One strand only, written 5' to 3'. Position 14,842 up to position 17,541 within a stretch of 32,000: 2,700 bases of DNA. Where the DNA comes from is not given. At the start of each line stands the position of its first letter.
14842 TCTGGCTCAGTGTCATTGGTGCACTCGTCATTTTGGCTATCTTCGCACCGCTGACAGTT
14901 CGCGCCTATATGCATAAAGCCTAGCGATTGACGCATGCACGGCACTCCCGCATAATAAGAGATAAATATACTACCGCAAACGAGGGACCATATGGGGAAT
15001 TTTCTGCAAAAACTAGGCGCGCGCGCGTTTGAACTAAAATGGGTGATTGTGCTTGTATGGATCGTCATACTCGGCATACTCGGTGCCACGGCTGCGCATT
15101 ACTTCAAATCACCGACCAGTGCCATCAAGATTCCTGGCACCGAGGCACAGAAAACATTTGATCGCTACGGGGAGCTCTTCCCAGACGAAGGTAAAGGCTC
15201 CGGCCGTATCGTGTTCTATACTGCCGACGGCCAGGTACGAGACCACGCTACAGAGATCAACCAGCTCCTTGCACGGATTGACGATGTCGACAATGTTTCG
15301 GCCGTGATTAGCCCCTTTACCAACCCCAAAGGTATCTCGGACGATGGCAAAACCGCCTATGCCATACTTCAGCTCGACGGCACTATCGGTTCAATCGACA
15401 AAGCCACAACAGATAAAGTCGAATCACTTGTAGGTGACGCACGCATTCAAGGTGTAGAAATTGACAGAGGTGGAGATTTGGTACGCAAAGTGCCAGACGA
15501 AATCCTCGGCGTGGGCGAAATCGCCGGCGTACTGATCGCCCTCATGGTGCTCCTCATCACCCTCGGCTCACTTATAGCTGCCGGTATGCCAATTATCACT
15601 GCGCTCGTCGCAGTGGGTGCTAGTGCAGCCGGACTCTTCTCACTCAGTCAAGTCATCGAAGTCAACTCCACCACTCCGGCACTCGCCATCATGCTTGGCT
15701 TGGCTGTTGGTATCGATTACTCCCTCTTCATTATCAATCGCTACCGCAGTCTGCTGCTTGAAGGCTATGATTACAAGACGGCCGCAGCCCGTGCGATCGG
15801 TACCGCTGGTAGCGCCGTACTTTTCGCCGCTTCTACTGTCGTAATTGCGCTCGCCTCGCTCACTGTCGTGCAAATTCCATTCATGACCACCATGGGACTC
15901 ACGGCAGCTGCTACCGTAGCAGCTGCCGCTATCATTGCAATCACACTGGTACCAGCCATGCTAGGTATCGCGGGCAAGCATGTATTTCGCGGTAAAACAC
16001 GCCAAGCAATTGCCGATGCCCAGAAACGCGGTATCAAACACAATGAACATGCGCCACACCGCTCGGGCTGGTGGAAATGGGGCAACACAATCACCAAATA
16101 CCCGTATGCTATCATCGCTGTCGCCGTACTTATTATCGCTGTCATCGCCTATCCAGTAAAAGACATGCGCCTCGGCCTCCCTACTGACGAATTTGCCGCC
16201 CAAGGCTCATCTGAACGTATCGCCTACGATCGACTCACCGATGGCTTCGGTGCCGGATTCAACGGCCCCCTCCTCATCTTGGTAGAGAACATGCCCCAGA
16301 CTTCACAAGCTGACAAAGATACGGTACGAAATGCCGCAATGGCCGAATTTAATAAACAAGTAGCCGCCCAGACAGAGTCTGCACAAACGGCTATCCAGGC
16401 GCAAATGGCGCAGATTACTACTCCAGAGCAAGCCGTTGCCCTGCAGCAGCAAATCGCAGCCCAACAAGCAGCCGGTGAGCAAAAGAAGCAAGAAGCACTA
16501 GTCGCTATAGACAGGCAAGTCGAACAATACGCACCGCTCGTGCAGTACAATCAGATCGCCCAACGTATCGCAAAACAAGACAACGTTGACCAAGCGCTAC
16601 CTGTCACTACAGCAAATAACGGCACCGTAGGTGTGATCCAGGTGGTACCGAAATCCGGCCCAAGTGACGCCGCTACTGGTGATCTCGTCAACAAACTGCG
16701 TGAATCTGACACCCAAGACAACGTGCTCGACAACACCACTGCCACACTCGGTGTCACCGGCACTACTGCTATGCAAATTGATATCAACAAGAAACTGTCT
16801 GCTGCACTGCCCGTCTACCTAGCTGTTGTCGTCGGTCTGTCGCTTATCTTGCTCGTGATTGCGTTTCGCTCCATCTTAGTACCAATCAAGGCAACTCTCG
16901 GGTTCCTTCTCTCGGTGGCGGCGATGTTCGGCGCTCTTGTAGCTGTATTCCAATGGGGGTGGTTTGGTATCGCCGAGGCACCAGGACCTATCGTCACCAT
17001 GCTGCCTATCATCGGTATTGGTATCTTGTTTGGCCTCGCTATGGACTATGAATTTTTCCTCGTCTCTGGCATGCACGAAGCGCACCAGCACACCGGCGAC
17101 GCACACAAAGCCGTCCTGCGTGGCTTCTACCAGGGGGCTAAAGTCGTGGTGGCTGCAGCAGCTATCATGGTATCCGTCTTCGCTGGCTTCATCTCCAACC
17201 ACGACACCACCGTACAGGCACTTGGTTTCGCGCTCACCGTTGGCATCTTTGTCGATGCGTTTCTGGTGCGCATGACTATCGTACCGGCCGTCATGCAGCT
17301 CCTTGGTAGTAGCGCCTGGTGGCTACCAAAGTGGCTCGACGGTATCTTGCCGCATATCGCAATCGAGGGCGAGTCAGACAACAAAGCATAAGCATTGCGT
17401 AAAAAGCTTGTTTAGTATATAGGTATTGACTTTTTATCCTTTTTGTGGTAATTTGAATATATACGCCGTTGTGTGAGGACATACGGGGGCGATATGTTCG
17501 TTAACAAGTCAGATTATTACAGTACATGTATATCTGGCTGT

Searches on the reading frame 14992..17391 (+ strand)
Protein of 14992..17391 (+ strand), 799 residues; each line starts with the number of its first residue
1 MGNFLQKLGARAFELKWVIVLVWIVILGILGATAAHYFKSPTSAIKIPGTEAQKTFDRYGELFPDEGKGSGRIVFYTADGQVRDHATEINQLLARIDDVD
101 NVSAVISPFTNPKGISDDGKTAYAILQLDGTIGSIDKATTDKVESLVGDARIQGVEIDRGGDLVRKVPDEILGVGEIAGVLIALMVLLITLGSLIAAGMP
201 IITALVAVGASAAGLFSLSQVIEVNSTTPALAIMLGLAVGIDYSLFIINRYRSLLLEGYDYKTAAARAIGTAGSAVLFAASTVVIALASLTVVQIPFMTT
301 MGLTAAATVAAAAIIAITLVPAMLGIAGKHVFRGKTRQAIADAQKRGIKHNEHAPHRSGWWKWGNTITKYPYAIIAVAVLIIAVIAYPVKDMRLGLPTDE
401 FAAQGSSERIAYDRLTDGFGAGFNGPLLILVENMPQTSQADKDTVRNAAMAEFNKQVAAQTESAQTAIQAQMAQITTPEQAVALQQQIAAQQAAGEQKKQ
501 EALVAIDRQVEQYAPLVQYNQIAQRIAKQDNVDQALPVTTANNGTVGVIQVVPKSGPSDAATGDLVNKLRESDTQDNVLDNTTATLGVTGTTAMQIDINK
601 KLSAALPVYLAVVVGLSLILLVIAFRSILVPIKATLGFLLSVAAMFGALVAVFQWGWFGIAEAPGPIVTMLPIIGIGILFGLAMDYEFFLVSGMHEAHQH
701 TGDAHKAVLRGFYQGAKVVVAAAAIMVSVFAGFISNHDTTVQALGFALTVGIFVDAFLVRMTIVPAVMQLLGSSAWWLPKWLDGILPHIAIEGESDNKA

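Call 11: search_protein_families(library=pfam, proteins=[window:14992-17391:+], max_evalue=0.001)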
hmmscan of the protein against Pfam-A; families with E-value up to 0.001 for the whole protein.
window:14992-17391:+ (799 aa): 1 family
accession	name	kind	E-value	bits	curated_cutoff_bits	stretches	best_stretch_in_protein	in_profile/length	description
PF03176.21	MMPL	-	1.4e-84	284.3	20.5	2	46-371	3-330/333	MMPL family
